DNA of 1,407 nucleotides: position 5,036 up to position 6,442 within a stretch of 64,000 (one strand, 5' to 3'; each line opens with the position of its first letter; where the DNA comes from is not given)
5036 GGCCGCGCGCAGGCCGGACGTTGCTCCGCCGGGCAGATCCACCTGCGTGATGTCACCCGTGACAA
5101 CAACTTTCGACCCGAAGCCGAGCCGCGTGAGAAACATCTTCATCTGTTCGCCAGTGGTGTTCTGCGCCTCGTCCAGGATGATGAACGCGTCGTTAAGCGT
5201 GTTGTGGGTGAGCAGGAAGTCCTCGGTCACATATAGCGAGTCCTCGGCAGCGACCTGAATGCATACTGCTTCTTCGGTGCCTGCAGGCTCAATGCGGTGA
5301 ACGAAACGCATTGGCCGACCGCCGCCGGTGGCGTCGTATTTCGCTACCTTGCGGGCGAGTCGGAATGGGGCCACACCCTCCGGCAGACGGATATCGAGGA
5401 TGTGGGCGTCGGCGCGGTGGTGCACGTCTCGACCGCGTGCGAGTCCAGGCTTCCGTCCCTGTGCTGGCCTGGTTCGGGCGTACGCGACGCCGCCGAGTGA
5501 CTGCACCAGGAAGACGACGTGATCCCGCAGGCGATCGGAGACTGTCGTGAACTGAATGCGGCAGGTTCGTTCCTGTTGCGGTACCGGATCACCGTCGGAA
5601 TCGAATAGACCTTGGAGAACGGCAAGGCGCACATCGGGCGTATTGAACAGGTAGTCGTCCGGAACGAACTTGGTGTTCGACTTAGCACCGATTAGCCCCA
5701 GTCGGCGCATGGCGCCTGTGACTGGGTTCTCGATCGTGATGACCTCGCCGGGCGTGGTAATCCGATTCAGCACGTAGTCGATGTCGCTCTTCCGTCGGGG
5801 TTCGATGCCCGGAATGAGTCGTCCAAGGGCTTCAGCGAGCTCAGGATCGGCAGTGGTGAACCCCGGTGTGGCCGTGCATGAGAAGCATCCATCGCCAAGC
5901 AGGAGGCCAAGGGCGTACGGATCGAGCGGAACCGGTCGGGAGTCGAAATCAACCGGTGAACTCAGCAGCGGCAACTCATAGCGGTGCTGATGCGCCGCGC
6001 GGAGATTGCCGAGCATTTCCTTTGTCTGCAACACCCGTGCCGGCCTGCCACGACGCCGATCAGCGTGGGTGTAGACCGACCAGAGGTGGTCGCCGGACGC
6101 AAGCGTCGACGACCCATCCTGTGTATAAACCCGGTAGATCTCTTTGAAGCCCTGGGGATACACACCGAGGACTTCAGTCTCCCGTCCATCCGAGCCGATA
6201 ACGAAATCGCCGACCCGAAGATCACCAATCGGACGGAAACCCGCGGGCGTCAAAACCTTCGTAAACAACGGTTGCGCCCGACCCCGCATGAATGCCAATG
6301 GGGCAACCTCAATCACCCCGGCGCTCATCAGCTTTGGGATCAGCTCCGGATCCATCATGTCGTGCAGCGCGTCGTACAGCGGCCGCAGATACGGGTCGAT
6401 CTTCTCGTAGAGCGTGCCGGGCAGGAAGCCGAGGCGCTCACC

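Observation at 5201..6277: Class-3-type (Ala-start) intein in PhoH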

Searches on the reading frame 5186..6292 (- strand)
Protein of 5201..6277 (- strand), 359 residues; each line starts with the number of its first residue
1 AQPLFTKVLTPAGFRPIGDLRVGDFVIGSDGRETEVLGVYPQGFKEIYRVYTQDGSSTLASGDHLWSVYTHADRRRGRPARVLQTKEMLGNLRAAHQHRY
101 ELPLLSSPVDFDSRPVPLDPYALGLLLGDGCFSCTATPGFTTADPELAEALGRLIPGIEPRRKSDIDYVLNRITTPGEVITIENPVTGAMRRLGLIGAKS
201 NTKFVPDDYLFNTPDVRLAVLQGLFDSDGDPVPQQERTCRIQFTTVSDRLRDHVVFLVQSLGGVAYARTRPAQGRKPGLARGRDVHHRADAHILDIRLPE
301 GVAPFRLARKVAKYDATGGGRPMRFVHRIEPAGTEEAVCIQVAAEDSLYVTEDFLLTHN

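Call 5: search_protein_families(library=ncbifam, proteins=[window:5201-6277:-], max_evalue=1)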
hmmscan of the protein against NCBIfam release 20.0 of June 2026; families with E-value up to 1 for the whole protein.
window:5201-6277:- (359 aa): 5 families
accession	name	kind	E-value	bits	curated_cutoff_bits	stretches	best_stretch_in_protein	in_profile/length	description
NF005852.0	PRK07773.1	equivalog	3.4e-08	32.2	780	1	35-274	441-671/886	replicative DNA helicase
NF007072.0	PRK09519.1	equivalog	8.2e-06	24.4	1024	1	112-291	355-536/790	intein-containing recombinase RecA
NF038098.1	GyrA_w_intein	exception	2.2e-05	22.6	1850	1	193-274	312-392/1232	intein-containing DNA gyrase subunit A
NF045703.1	rSAM_Tes_intein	exception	0.0002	19.3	1700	1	196-265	442-510/1040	tetraether lipid synthase Tes, intein-containing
NF038136.1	rSAM_Rv_intein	exception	0.00081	18.3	700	1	13-65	88-147/574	intein-containing Rv2578c family radical SAM protein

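Call 12: search_solved_structures(query=window:5201-6277:-, max_evalue=1, show_alignments=3)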
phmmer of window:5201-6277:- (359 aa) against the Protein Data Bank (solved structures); distinct sequences matched with E-value up to 1: 15.
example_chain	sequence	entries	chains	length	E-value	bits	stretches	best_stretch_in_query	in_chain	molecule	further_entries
6riz_A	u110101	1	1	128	1.6e-11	47.2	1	4-74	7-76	gp41-1 intein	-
6qaz_A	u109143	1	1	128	5.1e-09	38.9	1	4-73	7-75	cyanophage-like gp41-1 intein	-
1dfa_A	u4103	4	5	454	2.4e-06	30.1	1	121-274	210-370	PI-SCEI ENDONUCLEASE | ENDONUCLEASE PI-SCEI | PI-SCEI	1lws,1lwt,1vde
1um2_A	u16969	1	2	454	2.4e-06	30.1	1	121-274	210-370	ENDONUCLEASE PI-SCEI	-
1ef0_A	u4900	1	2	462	2.5e-06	30.1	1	121-274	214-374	PI-SCEI ENDONUCLEASE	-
1jva_A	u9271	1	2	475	2.9e-06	29.9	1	121-274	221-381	VMA1-DERIVED HOMING ENDONUCLEASE X10SSS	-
6rix_A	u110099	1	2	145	5.2e-06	29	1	3-68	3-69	Replicative DNA helicase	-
6riy_A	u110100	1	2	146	5.4e-06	29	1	3-68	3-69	Replicative DNA helicase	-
9cop_A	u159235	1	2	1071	3e-05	26.6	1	121-273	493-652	V-type proton ATPase catalytic subunit A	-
6bs8_A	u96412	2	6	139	4.9e-05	25.8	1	4-68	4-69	Replicative DNA helicase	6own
2cw7_A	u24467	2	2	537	0.0067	18.8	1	195-264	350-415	Endonuclease PI-PkoII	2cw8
6mx6_A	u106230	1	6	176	0.035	16.4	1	17-78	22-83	Pre-mRNA-processing-splicing factor 8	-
6owu_A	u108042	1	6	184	0.042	16.2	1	17-78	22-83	PRP8 protein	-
4hfx_A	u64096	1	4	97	0.33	13.2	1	47-106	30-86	Transcription elongation factor B polypeptide 3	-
5z7w_A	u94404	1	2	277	0.88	11.8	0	210-280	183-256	Hyposensitive to light 1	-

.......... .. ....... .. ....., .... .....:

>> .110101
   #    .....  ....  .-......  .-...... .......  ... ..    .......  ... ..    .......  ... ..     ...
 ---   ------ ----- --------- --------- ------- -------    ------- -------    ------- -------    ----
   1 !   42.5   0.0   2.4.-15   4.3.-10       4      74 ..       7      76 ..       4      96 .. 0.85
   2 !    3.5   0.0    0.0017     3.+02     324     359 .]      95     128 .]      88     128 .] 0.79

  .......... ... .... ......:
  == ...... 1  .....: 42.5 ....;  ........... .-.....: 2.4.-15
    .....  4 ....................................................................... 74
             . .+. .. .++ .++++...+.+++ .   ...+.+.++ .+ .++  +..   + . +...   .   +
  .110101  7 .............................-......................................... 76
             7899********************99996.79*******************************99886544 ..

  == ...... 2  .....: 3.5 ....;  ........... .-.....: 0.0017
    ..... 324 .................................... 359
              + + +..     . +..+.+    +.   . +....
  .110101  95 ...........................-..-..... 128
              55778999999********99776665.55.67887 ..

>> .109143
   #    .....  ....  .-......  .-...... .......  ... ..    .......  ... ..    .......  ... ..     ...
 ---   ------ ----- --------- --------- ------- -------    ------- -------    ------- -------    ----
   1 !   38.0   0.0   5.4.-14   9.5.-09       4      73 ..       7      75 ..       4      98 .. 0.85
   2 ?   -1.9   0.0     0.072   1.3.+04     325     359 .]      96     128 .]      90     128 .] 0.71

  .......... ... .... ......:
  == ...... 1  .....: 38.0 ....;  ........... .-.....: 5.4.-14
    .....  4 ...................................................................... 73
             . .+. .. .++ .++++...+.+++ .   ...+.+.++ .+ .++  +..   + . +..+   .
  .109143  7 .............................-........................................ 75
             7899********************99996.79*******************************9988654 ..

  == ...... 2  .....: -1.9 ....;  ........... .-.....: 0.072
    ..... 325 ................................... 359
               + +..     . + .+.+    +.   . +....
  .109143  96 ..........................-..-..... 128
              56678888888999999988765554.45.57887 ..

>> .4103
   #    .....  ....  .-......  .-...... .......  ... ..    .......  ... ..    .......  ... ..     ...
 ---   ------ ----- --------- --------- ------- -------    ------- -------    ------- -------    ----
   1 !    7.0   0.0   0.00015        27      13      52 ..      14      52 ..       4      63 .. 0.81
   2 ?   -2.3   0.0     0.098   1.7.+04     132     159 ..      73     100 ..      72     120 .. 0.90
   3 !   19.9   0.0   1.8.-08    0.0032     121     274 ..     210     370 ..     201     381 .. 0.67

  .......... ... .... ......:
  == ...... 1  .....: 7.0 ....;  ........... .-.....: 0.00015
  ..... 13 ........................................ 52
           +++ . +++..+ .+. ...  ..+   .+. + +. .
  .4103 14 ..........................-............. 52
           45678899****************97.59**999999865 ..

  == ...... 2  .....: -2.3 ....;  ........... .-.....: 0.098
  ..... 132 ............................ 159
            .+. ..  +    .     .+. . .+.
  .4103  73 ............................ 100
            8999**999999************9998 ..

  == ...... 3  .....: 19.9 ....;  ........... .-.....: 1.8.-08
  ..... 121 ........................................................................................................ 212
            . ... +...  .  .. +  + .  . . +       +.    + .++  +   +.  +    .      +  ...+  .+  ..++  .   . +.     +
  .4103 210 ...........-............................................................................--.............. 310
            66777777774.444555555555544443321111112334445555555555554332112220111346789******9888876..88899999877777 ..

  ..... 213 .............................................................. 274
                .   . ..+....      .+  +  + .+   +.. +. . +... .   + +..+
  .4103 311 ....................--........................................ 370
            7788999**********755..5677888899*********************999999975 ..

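Call 17: find_homologous_proteins(query=window:5201-6277:-, max_evalue=0.001)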
Query window:5201-6277:- (359 aa): 1399 proteins with E <= 0.001 among 8000 candidates; the best 120 are listed.
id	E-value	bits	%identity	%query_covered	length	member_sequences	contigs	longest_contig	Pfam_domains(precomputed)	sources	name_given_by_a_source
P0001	1.1e-232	790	99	98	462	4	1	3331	PF14528.12,PF02562.23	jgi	jgi:phosphate starvation-inducible PhoH-like protein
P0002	3.5e-206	702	86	100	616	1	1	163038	PF13604.13,PF13245.13,PF14528.12,PF02562.23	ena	-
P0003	9.4e-206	701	86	100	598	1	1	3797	PF13604.13,PF13245.13,PF14528.12,PF02562.23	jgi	jgi:phosphate starvation-inducible PhoH-like protein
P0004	5.5e-203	692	84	100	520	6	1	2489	PF14528.12,PF02562.23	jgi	jgi:phosphate starvation-inducible PhoH-like protein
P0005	2.1e-202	690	84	100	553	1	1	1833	PF14528.12,PF02562.23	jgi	jgi:phosphate starvation-inducible protein PhoH and related proteins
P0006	2.6e-202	690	84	100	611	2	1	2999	PF13604.13,PF13245.13,PF14528.12,PF02562.23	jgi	jgi:phosphate starvation-inducible protein PhoH and related proteins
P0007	5.8e-198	675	83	100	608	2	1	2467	PF13604.13,PF13245.13,PF14528.12,PF02562.23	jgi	jgi:phosphate starvation-inducible PhoH-like protein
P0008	8.2e-198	675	83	100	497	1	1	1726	PF14528.12,PF02562.23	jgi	jgi:phosphate starvation-inducible PhoH-like protein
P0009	8.7e-198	675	84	100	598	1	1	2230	PF13604.13,PF13245.13,PF14528.12,PF02562.23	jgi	jgi:phosphate starvation-inducible PhoH-like protein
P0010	1.8e-195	667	81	100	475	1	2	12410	PF14528.12,PF02562.23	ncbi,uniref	ncbi:PhoH family protein [Mycobacterium sp.]|uniref:PhoH family protein n=2 Tax=Mycobacterium sp. Ta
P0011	1.7e-194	664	82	100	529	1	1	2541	PF14528.12,PF02562.23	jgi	jgi:phosphate starvation-inducible PhoH-like protein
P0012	1.4e-193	661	81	100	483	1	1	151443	PF14528.12,PF02562.23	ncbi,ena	-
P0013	5.5e-193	659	80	100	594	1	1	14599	PF13604.13,PF13245.13,PF14528.12,PF02562.23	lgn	-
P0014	2.4e-192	657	79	100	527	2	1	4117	PF14528.12,PF02562.23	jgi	jgi:phosphate starvation-inducible PhoH-like protein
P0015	3.8e-192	656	81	100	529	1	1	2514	PF14528.12,PF02562.23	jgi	jgi:phosphate starvation-inducible PhoH-like protein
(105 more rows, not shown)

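Call 20: find_related_loci(query=window:5201-6277:-, collection=genome_contigs, flank=3000)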
Query window:5201-6277:- (359 aa) in genome_contigs; peptide patterns used: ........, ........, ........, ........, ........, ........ (x = any residue, [..] = any of these).
254 stretches matched a pattern; 121 encode a relative of the query (tblastn E <= 1e-3); the best 80 are kept; 80 distinct loci.
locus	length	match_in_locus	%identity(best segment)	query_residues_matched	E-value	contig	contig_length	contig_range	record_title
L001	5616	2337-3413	88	1-359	0e+0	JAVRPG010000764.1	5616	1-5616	MAG: Mycobacterium sp. isolate BP_277 scaffold_4489483, whole genome shotgun sequence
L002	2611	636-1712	87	1-359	0e+0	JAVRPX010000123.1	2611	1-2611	MAG: Mycobacterium sp. isolate BP_292 scaffold_4612874, whole genome shotgun sequence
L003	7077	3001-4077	87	1-359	0e+0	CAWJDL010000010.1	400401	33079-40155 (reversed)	MAG: uncultured Actinomycetota bacterium isolate MFD04944.bin.1.103 genome assembly, contig: contig_36566, whole genome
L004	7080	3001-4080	86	1-359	0e+0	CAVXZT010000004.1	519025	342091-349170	MAG: uncultured Actinomycetota bacterium isolate MFD04212.bin.1.179 genome assembly, contig: contig_26645, whole genome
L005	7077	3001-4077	84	1-359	0e+0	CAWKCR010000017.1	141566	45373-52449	MAG: uncultured Actinomycetota bacterium isolate MFD05454.bin.2.30 genome assembly, contig: contig_44876, whole genome s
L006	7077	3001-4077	83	1-359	0e+0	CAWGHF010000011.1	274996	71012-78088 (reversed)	MAG: uncultured Actinomycetota bacterium isolate MFD02840.bin.1.259 genome assembly, contig: contig_168, whole genome sh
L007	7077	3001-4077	82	1-359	0e+0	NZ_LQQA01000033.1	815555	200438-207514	Mycolicibacterium wolinskyi strain ATCC 700010 contig_6, whole genome shotgun sequence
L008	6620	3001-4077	81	1-359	0e+0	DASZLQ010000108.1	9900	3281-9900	MAG TPA_asm: Mycobacterium sp. isolate SMAG_U5869 k141_3051711, whole genome shotgun sequence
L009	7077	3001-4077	82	1-359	0e+0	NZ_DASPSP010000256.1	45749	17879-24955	MAG: Mycobacterium sp. isolate SMAG_U12254 k141_402457, whole genome shotgun sequence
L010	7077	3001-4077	82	1-359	0e+0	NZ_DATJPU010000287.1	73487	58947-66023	MAG: Mycobacterium sp. isolate SMAG_U14921 k141_3195900, whole genome shotgun sequence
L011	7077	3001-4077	82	1-359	0e+0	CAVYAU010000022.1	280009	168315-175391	MAG: uncultured Actinomycetota bacterium isolate MFD03044.bin.1.95 genome assembly, contig: contig_31088, whole genome s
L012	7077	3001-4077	83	1-359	0e+0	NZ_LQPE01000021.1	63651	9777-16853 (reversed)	Mycobacterium kyorinense strain DSM 45166 contig_117, whole genome shotgun sequence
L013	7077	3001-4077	81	1-359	0e+0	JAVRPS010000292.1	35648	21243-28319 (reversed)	MAG: Mycobacterium sp. isolate BP_288 scaffold_3250969, whole genome shotgun sequence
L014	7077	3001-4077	81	1-359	0e+0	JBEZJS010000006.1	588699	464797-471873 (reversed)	Mycobacterium sp. NPDC049093 NPDC049093_31_E11.ctg-0006, whole genome shotgun sequence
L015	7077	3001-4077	82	1-359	0e+0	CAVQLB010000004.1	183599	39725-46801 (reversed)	MAG: uncultured Actinomycetota bacterium isolate MFD02840.bin.1.230 genome assembly, contig: contig_169, whole genome sh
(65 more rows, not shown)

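Call 29: search_dna_similar(query=window:5201-6277:-, collection=phages, mode=protein, max_evalue=0.001, max_rows=25)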
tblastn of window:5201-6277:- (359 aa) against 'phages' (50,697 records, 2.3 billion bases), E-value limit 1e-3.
Records with a match: 864; places in all: 932; records where one place covers at least 80% of the query: 701.
Best place of each record, by identity: <60% 864.
By first word of the organism name: Mycobacterium 299; Salmonella 182; Vibrio 68; Stx2a-converting 49; Klebsiella 45; Escherichia 29; Pseudomonas 24; Aeromonas 21; Gordonia 15; Enterococcus 14; and 46 more.
By host as written in the record: Mycobacterium smegmatis mc2 155 229; - 118; Salmonella enterica 43; Mycobacterium smegmatis mc#155 34; Klebsiella pneumoniae 32; Salmonella enterica subsp. enterica serovar Enteritidis 28; Salmonella enterica subsp. enterica serovar Typhimurium 27; Salmonella sp. 16; and 173 more.
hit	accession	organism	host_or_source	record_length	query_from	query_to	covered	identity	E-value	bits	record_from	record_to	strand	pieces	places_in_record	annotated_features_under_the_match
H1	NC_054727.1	Mycobacterium phage Phrappuccino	Mycobacterium smegmatis mc#155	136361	1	359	100%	41.4%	7e-64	225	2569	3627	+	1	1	2: DarB-like antirestriction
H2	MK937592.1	Mycobacterium phage Phrappuccino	Mycobacterium smegmatis mc#155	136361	1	359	100%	41.4%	7e-64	225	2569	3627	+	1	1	2: terminase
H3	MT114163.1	Mycobacterium phage Settecandela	Mycobacterium smegmatis mc#155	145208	1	359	100%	41.4%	7e-64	225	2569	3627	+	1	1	2: terminase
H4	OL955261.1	Erythrobacter phage vB_EliS-L02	Erythrobacter sp.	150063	2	359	100%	38.4%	2e-43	166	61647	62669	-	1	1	RNA polymerase-associated protein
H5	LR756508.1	uncultured phage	metagenomic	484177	1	359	100%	36.6%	4e-58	209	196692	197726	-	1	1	record has no annotation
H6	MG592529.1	Vibrio phage 1.161.O._10N.261.48.C5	Vibrio lentus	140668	1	359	100%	36.3%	1e-50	187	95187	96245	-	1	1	hedgehog/hint domain protein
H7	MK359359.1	Mycobacterium phage Colt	Mycobacterium smegmatis mc2 155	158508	1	359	100%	36.2%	1e-50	187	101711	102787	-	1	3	179: DNA helicase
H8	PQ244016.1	Mycobacterium phage Blubba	Mycobacterium smegmatis mc2 155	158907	1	359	100%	36.2%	1e-50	187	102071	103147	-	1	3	177: DNA helicase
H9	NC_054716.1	Mycobacterium phage Cane17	Mycobacterium smegmatis mc2 155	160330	1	359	100%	36.2%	1e-50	187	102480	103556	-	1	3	179: DarB-like antirestriction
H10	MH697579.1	Mycobacterium phage Cane17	Mycobacterium smegmatis mc2 155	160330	1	359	100%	36.2%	1e-50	187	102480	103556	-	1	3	179: DNA helicase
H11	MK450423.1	Mycobacterium phage Stubby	Mycobacterium smegmatis mc2 155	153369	1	359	100%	36.2%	1e-50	187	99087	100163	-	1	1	173: DNA helicase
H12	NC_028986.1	Mycobacterium phage Alice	Mycobacterium smegmatis mc2 155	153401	1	359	100%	36.2%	1e-50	187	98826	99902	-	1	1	175: DarB-like antirestriction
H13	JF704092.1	Mycobacterium phage Alice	Mycobacterium smegmatis mc2 155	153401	1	359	100%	36.2%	1e-50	187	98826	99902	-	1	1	175: DNA helicase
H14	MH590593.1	Mycobacterium phage Rabinovish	Mycobacterium smegmatis mc2 155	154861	1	359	100%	36.2%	1e-50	187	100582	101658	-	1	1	182: DNA helicase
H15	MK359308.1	Mycobacterium phage Shaqnato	Mycobacterium smegmatis mc2 155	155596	1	359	100%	36.2%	1e-50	187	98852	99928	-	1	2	180: DNA helicase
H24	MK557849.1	Caudovirales GX15bay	mangrove soil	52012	4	359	99%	34.9%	4e-51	188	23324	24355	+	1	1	PhoH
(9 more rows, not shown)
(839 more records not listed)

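Call 32: get_annotated_region(hit=H24, flank=1500)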
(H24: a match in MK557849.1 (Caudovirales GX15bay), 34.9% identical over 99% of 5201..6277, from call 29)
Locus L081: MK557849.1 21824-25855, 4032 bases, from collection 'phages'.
description: Caudovirales GX15bay, complete genome.
organism: Caudovirales GX15bay (NCBI taxid 2530034)
taxonomy: Viruses; Duplodnaviria; Heunggongvirae; Uroviricota; Caudoviricetes
host: -; source: mangrove soil; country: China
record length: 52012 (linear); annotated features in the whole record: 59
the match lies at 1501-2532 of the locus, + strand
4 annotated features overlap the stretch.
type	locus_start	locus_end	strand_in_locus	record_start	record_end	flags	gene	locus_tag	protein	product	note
CDS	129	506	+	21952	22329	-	-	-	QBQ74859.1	hypothetical protein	-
CDS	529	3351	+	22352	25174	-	-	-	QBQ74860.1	PhoH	-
CDS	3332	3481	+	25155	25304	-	-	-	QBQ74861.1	hypothetical protein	-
CDS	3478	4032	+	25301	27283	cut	-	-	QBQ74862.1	portal protein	-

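Call 33: get_annotated_region(hit=H1, flank=1500)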
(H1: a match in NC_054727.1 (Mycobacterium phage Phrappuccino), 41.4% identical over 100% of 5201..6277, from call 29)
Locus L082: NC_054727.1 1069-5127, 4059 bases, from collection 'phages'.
description: Mycobacterium phage Phrappuccino, complete genome.
organism: Mycobacterium phage Phrappuccino (NCBI taxid 2591223)
taxonomy: Viruses; Duplodnaviria; Heunggongvirae; Uroviricota; Caudoviricetes; Phrappuccinovirus; Phreappuccinovirus Phrappuccino
host: Mycobacterium smegmatis mc#155; source: soil; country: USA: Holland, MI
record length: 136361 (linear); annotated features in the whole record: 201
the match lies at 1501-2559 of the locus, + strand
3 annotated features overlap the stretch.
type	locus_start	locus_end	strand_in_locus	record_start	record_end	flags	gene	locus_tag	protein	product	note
CDS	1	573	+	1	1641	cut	1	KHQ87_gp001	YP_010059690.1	endolysin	-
CDS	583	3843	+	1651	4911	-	2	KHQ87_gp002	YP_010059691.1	DarB-like antirestriction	-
CDS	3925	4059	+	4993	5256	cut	3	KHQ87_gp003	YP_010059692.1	hypothetical protein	gp3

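Call 42: predict_structure(alignment_id=A1)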
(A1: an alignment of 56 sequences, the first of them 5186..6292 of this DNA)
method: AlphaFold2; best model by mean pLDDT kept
length: 369 residues; sequences in the alignment: 56
mean_pLDDT: 87.4   pTM: 0.89
mean pLDDT of the five models: 87.4, 87.0, 87.0, 86.5, 81.3
residues with pLDDT >= 90: 211; 70-90: 121; 50-70: 32; < 50: 5
segments of 3 or more residues with pLDDT < 50: 367-369
pLDDT, mean of each block of 10 residues (from residue 1): 74 94 96 96 92 94 92 90 89 76 87 94 95 72 78 88 86 81 69 90 88 96 97 89 88 96 97 87 71 84 91 90 84 94 91 92 63
secondary structure, 60 per line:
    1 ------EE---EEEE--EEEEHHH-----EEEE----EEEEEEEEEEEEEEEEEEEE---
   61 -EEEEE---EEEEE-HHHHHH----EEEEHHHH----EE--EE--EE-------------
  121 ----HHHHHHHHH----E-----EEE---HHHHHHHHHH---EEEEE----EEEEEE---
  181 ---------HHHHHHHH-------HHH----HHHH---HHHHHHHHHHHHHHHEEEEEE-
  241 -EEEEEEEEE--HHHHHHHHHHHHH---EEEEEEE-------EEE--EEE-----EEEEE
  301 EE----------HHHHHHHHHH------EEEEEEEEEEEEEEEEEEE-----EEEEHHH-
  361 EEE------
elements in order: E12-15 E18-21 E30-33 E38-57 E62-66 E70-74 H76-81 E86-89 H90-93 H125-133 E144-146 H150-159 E163-167 E172-177 H190-197 H212-215 H219-233 E234-239 E242-250 H253-265 E269-275 E283-285 E288-290 E296-302 H313-322 E329-347 E353-356 E361-363
